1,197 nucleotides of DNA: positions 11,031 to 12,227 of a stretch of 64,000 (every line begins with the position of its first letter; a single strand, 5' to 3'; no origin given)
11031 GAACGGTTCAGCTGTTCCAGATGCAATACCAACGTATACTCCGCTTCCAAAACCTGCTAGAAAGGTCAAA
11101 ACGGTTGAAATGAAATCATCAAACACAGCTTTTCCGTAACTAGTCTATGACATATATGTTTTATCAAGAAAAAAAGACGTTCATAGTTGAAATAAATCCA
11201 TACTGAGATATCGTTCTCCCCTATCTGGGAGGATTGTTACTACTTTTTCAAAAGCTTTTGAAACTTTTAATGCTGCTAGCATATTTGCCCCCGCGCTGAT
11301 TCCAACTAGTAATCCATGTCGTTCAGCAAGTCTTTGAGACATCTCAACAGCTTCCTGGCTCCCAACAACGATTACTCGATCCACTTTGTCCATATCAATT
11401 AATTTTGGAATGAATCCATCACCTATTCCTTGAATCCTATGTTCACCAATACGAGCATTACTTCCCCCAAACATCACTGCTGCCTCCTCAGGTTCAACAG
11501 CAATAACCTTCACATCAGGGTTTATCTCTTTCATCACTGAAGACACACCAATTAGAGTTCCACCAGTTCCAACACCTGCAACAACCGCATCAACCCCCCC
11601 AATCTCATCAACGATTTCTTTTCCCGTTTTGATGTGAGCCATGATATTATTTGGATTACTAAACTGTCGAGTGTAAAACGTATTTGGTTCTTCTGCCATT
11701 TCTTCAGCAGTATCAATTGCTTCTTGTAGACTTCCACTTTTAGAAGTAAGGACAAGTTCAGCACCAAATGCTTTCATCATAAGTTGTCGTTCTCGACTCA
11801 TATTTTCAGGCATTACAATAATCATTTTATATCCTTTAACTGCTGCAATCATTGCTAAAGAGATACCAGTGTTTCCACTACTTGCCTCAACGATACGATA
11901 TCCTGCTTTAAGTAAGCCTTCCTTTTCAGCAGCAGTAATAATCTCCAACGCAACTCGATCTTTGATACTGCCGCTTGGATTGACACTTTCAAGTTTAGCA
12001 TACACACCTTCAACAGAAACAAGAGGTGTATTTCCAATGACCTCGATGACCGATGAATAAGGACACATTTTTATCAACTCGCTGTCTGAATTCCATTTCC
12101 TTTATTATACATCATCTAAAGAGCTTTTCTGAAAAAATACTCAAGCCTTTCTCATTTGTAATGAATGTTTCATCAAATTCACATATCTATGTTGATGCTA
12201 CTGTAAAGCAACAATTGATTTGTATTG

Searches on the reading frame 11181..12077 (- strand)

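Call 76: search_protein_families(library=pfam, proteins=[window:11181-12077:-], max_evalue=0.00001)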
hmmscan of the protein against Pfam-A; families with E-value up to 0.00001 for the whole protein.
window:11181-12077:- (298 aa): 1 family
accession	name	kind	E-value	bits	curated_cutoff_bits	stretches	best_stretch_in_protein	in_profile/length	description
PF00291.31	PALP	-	6.2e-76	256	35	1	13-284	4-294/295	Pyridoxal-phosphate dependent enzyme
